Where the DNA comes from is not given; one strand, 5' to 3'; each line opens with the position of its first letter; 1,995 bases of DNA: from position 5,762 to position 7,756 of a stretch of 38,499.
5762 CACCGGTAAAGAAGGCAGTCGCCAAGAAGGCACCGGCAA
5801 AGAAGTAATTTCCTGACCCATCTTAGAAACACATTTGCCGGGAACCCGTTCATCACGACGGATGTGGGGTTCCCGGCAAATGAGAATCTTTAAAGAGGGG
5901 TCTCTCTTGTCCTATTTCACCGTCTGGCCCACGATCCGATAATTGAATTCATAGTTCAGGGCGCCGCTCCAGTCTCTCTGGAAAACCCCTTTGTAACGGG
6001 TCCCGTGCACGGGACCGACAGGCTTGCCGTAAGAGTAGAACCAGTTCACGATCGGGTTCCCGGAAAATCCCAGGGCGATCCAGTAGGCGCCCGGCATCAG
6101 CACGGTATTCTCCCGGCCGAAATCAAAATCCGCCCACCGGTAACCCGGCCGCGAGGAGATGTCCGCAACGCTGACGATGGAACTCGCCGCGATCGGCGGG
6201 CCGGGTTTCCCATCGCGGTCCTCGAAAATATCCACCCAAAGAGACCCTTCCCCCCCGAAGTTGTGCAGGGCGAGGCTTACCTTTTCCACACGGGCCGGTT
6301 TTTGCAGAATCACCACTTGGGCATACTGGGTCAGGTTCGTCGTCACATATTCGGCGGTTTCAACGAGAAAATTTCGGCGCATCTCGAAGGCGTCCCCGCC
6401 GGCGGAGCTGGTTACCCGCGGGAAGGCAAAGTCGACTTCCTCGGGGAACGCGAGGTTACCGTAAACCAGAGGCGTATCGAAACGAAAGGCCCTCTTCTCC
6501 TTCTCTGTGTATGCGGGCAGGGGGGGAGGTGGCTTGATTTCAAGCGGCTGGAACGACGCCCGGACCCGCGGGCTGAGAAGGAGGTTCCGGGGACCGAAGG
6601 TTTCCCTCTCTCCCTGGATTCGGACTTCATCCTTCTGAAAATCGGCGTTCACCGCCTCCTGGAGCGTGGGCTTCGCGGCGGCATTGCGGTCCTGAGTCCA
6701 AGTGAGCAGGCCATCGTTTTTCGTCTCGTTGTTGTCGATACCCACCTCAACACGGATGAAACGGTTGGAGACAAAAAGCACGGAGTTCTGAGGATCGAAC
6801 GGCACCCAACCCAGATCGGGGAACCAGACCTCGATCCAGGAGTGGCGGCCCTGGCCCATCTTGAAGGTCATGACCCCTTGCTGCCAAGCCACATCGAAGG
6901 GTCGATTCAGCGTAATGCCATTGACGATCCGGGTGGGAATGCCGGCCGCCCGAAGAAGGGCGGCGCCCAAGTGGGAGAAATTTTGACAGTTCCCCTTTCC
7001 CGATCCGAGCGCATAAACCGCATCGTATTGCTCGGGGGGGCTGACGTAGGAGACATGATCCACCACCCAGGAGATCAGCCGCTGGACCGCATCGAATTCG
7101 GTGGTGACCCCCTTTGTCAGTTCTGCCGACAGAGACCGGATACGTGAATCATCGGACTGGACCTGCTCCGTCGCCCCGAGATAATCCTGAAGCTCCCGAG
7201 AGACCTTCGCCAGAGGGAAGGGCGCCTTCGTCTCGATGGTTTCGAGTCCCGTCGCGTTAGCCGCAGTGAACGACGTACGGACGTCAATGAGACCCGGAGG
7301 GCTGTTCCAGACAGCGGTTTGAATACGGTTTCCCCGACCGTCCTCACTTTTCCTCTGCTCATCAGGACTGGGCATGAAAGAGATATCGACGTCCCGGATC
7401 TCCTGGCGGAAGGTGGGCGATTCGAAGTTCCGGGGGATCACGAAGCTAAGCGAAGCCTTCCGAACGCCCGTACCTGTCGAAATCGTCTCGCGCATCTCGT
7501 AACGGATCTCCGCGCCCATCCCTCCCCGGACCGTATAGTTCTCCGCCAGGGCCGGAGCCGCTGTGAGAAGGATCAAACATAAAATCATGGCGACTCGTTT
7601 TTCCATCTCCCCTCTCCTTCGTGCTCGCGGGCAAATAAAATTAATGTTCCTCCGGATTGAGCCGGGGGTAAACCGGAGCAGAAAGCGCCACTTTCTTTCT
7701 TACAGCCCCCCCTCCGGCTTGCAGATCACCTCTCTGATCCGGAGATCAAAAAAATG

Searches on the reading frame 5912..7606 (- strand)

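Call 53: search_protein_families(library=pfam, proteins=[window:5912-7606:-], max_evalue=0.00001)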
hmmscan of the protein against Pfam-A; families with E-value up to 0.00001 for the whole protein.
window:5912-7606:- (564 aa): 1 family
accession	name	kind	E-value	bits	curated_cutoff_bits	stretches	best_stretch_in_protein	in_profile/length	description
PF01841.26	Transglut_core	-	6.9e-28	97.5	23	1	158-272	2-108/108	Transglutaminase-like superfamily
